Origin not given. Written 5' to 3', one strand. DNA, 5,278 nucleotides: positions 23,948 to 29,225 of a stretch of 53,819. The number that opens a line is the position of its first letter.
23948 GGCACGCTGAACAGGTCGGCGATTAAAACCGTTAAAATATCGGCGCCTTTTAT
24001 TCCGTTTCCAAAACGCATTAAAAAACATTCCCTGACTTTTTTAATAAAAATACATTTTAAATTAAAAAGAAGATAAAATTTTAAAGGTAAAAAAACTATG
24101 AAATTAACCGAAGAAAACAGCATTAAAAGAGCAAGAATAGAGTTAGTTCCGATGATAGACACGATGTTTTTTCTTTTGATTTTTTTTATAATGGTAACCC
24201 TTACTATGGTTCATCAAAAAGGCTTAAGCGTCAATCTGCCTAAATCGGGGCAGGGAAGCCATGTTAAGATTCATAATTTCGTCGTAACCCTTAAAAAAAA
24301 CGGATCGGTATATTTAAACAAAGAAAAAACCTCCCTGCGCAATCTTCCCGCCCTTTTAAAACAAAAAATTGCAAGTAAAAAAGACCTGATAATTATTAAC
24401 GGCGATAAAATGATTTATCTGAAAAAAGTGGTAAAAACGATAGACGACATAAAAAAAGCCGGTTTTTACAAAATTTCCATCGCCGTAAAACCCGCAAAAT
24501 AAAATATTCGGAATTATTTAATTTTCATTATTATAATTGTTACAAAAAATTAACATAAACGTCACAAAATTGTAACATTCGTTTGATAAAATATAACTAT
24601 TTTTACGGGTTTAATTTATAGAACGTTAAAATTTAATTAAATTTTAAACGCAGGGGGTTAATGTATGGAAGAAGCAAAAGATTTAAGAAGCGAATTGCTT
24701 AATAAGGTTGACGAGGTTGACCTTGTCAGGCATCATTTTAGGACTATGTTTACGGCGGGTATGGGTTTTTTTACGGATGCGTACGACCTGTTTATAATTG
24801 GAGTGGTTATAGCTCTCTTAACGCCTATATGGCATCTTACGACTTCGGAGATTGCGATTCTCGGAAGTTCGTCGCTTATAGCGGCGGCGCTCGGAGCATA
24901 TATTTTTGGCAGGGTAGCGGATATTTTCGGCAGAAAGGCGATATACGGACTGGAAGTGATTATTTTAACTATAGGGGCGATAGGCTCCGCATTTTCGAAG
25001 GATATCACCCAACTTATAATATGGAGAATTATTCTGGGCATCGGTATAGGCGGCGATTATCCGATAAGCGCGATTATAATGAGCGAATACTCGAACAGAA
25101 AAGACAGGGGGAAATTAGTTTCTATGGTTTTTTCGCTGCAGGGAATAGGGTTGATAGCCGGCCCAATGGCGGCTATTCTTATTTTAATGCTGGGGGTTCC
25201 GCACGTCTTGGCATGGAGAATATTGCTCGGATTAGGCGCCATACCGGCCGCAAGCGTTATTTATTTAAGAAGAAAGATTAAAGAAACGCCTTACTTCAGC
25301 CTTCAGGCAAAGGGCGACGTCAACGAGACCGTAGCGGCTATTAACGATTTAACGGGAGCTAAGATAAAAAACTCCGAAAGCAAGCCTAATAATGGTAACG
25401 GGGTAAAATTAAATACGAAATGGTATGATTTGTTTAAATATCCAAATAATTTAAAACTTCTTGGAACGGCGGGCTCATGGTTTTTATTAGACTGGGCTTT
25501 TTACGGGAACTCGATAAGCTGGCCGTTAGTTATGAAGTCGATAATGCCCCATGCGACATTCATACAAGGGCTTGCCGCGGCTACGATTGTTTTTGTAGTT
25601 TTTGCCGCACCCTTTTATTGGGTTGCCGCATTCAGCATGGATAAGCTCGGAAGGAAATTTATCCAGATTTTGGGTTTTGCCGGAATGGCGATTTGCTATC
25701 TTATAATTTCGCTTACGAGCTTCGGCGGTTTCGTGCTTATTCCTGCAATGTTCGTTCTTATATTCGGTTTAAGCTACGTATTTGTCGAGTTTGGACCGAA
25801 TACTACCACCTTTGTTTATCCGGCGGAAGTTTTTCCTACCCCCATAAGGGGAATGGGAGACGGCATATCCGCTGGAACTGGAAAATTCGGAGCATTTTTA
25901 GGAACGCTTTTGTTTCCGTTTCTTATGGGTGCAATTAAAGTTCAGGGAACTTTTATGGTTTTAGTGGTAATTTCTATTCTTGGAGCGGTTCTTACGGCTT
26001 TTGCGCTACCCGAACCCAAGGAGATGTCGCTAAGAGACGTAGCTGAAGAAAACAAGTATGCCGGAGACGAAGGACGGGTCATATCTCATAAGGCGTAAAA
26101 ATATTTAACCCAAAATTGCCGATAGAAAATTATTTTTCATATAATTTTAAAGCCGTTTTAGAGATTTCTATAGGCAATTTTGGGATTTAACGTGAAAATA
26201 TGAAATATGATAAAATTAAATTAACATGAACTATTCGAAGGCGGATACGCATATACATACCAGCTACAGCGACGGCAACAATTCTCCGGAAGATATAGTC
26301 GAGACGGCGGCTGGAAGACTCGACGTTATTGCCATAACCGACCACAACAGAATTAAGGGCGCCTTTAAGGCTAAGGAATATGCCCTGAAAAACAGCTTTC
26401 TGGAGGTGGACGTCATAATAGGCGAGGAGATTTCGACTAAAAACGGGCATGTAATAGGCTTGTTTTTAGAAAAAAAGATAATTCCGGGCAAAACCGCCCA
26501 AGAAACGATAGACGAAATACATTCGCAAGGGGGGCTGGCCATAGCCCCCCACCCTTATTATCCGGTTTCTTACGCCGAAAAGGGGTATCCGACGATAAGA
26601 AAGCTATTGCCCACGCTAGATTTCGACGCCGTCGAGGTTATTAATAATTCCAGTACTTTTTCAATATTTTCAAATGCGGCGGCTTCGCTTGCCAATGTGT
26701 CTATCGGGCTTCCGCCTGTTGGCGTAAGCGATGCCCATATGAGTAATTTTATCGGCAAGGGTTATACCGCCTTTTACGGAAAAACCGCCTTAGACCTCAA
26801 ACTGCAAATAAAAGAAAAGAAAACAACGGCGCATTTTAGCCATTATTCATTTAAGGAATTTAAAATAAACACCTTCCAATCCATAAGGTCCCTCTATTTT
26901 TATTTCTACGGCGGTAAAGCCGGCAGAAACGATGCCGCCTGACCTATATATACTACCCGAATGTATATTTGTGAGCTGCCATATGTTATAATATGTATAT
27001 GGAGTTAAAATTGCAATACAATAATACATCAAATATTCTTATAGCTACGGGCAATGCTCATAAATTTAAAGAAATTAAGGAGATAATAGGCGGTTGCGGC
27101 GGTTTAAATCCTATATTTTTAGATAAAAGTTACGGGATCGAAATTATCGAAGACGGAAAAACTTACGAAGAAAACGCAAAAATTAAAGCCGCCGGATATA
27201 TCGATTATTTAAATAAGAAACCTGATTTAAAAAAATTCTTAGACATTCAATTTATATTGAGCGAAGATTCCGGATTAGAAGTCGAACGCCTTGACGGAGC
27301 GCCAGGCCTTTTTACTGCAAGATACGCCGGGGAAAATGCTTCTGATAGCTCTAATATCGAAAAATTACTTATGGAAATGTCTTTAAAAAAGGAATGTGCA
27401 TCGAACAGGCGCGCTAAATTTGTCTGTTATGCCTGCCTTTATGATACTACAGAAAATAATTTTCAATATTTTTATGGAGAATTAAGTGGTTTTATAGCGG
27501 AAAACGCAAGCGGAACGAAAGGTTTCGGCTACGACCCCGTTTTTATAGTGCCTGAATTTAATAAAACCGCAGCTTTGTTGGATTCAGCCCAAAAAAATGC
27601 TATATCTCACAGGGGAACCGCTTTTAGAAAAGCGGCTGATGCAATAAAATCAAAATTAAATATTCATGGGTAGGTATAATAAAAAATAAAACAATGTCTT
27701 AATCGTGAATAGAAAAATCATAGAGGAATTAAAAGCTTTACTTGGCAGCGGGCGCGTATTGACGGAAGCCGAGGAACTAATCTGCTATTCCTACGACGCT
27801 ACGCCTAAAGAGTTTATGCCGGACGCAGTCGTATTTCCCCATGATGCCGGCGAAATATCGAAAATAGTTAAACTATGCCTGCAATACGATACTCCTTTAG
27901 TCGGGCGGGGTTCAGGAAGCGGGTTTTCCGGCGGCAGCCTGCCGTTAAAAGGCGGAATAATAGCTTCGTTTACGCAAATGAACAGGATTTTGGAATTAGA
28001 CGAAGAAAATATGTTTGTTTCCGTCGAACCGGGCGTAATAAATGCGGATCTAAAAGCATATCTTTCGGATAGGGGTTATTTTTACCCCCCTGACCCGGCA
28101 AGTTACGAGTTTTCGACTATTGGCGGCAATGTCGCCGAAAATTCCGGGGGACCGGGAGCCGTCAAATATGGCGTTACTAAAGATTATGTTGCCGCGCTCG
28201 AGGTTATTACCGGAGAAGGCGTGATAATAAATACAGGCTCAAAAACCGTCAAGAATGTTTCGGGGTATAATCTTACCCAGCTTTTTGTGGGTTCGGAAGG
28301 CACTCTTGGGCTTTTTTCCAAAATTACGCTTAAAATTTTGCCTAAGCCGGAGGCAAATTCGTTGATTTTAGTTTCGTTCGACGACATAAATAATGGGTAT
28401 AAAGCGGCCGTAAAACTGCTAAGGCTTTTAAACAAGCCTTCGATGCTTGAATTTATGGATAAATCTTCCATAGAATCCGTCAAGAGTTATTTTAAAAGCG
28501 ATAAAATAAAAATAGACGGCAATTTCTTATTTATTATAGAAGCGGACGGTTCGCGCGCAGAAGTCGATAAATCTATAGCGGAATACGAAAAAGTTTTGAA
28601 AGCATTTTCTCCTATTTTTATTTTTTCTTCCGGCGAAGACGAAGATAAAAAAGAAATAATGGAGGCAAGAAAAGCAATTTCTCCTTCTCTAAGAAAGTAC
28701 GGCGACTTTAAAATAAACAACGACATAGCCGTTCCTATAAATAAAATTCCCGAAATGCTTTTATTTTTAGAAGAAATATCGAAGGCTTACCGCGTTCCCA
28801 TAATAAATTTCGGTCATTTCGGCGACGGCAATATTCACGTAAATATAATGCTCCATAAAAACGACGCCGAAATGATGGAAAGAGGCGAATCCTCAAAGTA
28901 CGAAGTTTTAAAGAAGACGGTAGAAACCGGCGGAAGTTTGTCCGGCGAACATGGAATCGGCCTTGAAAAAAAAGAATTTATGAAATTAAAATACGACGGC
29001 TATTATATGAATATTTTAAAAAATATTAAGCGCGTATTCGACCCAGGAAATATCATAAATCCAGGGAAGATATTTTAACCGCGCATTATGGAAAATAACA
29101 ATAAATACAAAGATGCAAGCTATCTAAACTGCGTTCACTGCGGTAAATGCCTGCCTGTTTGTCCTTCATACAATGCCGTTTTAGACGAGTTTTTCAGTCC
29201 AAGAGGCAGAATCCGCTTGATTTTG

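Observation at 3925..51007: Eight copies of a 5-unit, 11-bp-periodic Pho-box-like promoter module define a candidate phosphate-starvation regulon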

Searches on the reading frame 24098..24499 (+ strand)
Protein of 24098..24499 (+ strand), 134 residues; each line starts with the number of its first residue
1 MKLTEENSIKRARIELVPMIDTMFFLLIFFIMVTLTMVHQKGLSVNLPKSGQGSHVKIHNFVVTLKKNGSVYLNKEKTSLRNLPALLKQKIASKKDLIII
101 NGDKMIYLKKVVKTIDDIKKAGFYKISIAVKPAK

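Call 9: search_protein_families(library=pfam, proteins=[window:24098-24499:+])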
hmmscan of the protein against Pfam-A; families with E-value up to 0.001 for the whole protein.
window:24098-24499:+ (134 aa): 1 family
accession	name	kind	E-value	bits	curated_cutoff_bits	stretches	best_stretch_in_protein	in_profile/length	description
PF02472.21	ExbD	-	9.4e-30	103.7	25.4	1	11-132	5-127/128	Biopolymer transport protein ExbD/TolR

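Call 17: find_encoding_contigs(protein=window:24098-24499:+, flank=10000, max_places=4)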
Protein window:24098-24499:+ (134 aa): 8 contigs read that carry it; 4 places shown.
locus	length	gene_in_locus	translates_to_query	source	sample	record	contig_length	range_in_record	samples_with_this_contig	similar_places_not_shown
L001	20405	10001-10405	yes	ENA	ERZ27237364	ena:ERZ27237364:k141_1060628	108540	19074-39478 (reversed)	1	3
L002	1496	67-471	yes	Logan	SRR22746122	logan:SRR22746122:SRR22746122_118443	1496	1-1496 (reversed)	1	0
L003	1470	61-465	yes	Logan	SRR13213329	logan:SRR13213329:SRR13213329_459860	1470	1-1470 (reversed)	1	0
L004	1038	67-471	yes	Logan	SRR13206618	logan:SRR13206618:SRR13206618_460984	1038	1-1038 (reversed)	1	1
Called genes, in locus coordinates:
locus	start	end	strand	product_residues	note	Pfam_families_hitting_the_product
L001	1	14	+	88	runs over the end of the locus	-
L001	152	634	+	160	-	-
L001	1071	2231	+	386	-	PF13439:Glyco_transf_4, PF00534:Glycos_transf_1, PF13692:Glyco_trans_1_4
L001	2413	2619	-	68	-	-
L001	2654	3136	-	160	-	PF19502:DUF6036 (faint)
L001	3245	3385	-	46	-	-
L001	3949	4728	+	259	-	PF07719:TPR_2 (faint), PF13181:TPR_8 (faint), PF00515:TPR_1 (faint)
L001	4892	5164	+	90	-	PF02604:PhdYeFM_antitox (weak)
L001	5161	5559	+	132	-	PF13470:PIN_3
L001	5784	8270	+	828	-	PF07715:Plug, PF00593:TonB_dep_Rec_b-barrel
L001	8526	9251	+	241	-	PF01618:MotA_ExbB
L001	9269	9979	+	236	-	PF03544:TonB_C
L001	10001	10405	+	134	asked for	PF02472:ExbD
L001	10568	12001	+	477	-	PF00083:Sugar_tr, PF07690:MFS_1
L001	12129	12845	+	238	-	PF02811:PHP, PF13263:PHP_C (faint)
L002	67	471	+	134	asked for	PF02472:ExbD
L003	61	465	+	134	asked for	PF02472:ExbD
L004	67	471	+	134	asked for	PF02472:ExbD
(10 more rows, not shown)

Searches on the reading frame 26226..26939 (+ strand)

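Call 9: search_protein_families(library=pfam, proteins=[window:26226-26939:+])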
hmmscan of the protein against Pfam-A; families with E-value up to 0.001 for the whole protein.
window:26226-26939:+ (238 aa): 2 families
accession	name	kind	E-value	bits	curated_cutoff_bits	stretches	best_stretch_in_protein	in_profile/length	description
PF02811.25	PHP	-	7.7e-10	39.8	26.4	1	7-72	1-66/164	PHP domain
PF13263.12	PHP_C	-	6.4e-06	26.1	21.3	1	160-199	14-55/56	PHP-associated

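Call 15: search_protein_families(library=ncbifam, proteins=[window:26226-26939:+], max_evalue=0.01)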
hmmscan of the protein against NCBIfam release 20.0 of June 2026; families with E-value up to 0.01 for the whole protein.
window:26226-26939:+ (238 aa): 11 families
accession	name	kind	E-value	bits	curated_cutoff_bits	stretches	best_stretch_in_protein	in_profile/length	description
NF038032.1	CehA_McbA_metalo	domain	7.6e-23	81.4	80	1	3-186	2-194/315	CehA/McbA family metallohydrolase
NF047791.1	RNaseRnm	equivalog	1.3e-13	50.9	375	1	6-81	3-82/275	RNase RNM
NF041577.1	nside_bi_sphtase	equivalog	1.3e-11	44.2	400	1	5-82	3-82/276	3',5'-nucleoside bisphosphate phosphatase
NF045780.1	TrlF_fam_ATP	equivalog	3e-10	39.5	350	1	3-85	5-101/944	TrlF family AAA-like ATPase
NF041661.1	Cycl_ph_dihydrol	equivalog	7e-05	22.3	500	1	7-72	1-64/259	phosphoribosyl 1,2-cyclic phosphate 1,2-diphosphodiesterase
NF006375.0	PRK08609.1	equivalog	7.5e-05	21.5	426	1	5-42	336-374/571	DNA polymerase/3'-5' exonuclease PolX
NF004225.0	PRK05672.1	subfamily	8.2e-05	20.8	939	1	6-71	7-72/1047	error-prone DNA polymerase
NF004981.0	PRK06361.1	equivalog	0.00048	19.5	117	1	7-70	3-72/217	histidinol phosphate phosphatase domain-containing protein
NF045781.1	Spaf1101_AAA_ATP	equivalog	0.00068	18.2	475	1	32-84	106-165/836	Spaf_1101 family AAA-like ATPase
TIGR01856.1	hisJ_fam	subfamily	0.0028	17.4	90.2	1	7-53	2-50/252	histidinol-phosphatase HisJ family protein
NF006251.0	PRK08392.1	equivalog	0.0028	17.2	212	1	6-48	2-45/216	hypothetical protein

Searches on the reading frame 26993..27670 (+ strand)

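Call 9: search_protein_families(library=pfam, proteins=[window:26993-27670:+])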
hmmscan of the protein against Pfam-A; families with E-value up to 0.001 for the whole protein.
window:26993-27670:+ (226 aa): 1 family
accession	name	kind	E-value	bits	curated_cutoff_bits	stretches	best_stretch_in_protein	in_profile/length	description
PF01725.21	Ham1p_like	-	4.7e-52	177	22.5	1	15-216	1-185/186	Ham1 family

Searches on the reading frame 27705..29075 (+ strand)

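Call 9: search_protein_families(library=pfam, proteins=[window:27705-29075:+])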
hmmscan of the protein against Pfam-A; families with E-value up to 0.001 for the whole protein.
window:27705-29075:+ (457 aa): 2 families
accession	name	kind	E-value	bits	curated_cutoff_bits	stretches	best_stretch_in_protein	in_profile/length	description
PF02913.24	FAD-oxidase_C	-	9e-55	186.5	21.2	1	214-456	1-248/248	FAD linked oxidases, C-terminal domain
PF01565.28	FAD_binding_4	-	1.1e-41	142.2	26.4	1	39-177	1-138/139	FAD binding domain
